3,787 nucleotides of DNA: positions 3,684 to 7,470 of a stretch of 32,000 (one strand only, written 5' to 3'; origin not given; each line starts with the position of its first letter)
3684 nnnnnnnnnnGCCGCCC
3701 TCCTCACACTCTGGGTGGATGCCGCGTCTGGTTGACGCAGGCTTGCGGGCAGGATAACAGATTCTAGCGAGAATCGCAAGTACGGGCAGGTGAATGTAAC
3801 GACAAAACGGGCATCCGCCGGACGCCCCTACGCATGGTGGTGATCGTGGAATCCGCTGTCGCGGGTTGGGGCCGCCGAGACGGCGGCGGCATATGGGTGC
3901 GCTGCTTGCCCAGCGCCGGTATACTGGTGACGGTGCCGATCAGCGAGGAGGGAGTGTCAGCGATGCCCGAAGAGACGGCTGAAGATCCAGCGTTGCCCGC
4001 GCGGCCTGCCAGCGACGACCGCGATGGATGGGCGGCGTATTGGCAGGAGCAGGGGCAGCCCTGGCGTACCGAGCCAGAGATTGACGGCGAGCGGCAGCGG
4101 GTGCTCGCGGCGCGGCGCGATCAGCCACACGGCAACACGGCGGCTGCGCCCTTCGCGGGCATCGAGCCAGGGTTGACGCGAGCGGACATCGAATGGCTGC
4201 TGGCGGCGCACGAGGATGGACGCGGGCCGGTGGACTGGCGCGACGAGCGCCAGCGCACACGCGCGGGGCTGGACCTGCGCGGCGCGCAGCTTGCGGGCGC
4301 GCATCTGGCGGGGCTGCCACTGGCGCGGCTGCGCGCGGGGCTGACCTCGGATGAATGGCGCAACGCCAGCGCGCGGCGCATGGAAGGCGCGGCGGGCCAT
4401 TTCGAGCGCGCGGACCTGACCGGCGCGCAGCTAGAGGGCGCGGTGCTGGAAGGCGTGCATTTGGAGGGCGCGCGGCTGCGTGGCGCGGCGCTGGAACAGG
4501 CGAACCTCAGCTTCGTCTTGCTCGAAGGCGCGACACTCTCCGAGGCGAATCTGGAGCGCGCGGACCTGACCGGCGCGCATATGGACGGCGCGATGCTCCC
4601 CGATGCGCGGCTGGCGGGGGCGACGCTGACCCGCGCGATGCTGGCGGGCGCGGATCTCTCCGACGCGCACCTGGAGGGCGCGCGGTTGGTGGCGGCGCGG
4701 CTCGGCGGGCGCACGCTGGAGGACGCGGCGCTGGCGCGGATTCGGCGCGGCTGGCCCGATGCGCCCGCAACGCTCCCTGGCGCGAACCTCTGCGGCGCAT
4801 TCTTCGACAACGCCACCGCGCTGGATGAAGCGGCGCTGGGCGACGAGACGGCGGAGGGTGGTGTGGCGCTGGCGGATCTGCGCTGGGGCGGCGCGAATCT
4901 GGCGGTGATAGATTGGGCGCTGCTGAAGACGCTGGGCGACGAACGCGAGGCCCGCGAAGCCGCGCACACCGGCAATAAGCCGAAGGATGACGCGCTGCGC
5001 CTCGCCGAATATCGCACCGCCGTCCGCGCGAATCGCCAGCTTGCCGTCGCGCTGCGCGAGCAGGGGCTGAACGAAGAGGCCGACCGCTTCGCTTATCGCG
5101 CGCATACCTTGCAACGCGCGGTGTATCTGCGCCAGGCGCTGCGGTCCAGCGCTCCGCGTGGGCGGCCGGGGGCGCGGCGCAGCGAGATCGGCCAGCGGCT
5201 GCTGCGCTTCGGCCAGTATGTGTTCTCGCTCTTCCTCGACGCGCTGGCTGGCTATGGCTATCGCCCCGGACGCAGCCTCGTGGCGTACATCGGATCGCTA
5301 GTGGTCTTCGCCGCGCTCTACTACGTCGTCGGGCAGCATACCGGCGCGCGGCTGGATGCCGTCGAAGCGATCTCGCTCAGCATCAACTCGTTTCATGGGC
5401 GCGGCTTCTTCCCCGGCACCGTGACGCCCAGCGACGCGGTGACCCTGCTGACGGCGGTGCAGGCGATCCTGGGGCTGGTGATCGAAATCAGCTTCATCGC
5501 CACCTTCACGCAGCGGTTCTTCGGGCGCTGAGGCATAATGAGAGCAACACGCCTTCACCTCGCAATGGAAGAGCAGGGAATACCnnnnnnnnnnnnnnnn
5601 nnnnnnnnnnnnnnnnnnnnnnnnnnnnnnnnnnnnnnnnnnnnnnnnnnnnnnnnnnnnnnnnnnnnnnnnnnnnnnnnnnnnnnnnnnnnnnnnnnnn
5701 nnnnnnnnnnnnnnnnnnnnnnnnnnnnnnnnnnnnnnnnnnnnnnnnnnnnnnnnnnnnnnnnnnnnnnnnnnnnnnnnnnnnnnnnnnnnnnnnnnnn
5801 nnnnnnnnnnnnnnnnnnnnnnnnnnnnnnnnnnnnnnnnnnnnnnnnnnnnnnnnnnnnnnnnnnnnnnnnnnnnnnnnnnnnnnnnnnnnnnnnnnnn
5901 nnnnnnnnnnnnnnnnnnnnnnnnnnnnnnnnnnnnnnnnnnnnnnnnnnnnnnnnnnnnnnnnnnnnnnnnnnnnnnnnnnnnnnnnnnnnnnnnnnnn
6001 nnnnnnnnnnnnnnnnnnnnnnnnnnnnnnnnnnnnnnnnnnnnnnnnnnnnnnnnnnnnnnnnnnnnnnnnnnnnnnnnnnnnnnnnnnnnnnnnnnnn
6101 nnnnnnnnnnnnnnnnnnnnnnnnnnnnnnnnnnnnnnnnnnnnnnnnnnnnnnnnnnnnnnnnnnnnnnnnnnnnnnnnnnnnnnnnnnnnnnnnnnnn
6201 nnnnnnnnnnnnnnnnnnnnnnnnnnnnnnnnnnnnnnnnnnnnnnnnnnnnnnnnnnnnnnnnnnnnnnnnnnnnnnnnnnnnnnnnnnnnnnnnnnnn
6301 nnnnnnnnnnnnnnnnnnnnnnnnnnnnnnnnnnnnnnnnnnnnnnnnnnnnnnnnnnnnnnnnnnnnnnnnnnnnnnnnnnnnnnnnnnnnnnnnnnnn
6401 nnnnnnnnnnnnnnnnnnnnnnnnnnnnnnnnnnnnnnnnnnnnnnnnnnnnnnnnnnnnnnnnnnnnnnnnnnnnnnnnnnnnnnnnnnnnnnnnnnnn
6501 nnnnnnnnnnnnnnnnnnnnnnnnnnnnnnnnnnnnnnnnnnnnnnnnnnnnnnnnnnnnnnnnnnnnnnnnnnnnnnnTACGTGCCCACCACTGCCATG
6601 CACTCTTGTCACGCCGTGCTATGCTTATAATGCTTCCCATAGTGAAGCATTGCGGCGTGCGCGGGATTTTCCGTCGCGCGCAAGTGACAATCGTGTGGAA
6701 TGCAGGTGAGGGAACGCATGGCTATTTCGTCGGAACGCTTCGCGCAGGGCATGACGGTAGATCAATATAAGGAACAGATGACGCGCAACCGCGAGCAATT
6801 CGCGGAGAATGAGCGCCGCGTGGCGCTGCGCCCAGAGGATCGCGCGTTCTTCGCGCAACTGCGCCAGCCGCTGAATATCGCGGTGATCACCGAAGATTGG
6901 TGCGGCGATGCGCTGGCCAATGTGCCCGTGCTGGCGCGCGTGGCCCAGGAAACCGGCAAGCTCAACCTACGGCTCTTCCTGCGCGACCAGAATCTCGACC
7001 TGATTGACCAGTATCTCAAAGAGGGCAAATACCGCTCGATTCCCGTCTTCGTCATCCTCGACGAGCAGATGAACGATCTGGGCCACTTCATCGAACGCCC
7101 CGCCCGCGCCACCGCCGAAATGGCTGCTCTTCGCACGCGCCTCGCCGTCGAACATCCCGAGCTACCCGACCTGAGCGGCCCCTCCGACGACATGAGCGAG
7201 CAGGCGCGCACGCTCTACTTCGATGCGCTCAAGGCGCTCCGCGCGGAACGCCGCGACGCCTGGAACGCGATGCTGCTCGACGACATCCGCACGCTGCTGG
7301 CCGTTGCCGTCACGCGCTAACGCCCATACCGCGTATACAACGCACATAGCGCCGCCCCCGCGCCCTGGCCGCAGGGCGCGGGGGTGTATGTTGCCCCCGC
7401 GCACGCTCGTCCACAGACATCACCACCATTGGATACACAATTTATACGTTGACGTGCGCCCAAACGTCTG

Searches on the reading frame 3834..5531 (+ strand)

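Call 8: search_protein_families(library=ncbifam, proteins=[window:3834-5531:+], max_evalue=0.01)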
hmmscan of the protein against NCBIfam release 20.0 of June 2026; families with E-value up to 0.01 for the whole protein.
window:3834-5531:+ (565 aa): 12 families
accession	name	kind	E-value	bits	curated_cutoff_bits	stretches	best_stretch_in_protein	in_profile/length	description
NF052603.1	penta_Alr5209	equivalog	1.3e-21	76.9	125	3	189-268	14-93/113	Alr5209 family pentapeptide repeat protein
NF047416.1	penta_HetL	equivalog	1.8e-18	66.8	260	2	217-325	52-161/218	heterocyst differentiation pentapeptide repeat protein HetL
NF011743.0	PRK15196.1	equivalog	3.2e-14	52.6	354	1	252-356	151-254/350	type III secretion system effector PipB2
NF011744.0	PRK15197.1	equivalog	9e-12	44.8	274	1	193-288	169-265/291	SPI-2 type III secretion system effector PipB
NF000349.1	mfpA_AE000516.2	equivalog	4.1e-07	30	360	2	192-263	86-162/183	pentapeptide repeat protein MfpA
NF033086.2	penta_rpt_Qnr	equivalog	5.8e-06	26.2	240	1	169-282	67-180/211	Qnr family pentapeptide repeat protein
NF038182.1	penta_rpt_SmQnr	exception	2.3e-05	24.3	460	1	213-298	115-200/215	SmQnr family pentapeptide repeat protein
NF000071.4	penta_rpt_QnrA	exception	0.00021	21.1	450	1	197-283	101-187/218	QnrA family quinolone resistance pentapeptide repeat protein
NF000056.3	penta_rpt_QnrS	exception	0.0007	19.3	460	1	190-325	49-185/218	QnrS family quinolone resistance pentapeptide repeat protein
NF000420.1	penta_rpt_QnrB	exception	0.0033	17.5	460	1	170-293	71-194/214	QnrB family quinolone resistance pentapeptide repeat protein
NF000139.2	penta_rpt_QnrD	exception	0.008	16.2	425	0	170-281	71-182/214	QnrD family quinolone resistance pentapeptide repeat protein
NF033375.2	penta_rpt_QnrE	exception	0.0091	16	480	0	189-286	90-187/214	QnrE family quinolone resistance pentapeptide repeat protein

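Call 96: search_protein_families(library=pfam, proteins=[window:3834-5531:+], max_evalue=0.01)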
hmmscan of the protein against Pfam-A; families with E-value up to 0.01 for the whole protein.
window:3834-5531:+ (565 aa): 3 families
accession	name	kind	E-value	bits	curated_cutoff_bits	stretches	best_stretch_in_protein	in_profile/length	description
PF00805.28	Pentapeptide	-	3.3e-25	87.7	20.2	3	190-226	3-39/40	Pentapeptide repeats (8 copies)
PF13576.12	Pentapeptide_3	-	2.1e-09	37.9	27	0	234-264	11-43/48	Pentapeptide repeats (9 copies)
PF13599.13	Pentapeptide_4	-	2.2e-07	31.3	38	1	189-255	7-73/78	Pentapeptide repeat region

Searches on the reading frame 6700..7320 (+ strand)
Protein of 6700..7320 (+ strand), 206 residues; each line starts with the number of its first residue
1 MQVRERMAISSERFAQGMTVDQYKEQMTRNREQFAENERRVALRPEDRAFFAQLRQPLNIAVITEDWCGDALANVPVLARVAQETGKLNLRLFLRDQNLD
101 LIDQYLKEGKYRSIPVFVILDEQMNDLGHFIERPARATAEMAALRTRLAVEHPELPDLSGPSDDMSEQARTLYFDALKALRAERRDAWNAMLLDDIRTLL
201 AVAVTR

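Call 8: search_protein_families(library=ncbifam, proteins=[window:6700-7320:+], max_evalue=0.01)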
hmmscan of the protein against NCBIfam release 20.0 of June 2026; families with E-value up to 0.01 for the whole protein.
window:6700-7320:+ (206 aa): 0 families

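Call 96: search_protein_families(library=pfam, proteins=[window:6700-7320:+], max_evalue=0.01)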
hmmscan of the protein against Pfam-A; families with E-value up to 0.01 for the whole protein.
window:6700-7320:+ (206 aa): 1 family
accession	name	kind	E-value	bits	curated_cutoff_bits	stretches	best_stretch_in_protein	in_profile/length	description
PF14595.12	Thioredoxin_9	-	4.1e-38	130.6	25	1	17-143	1-127/129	Thioredoxin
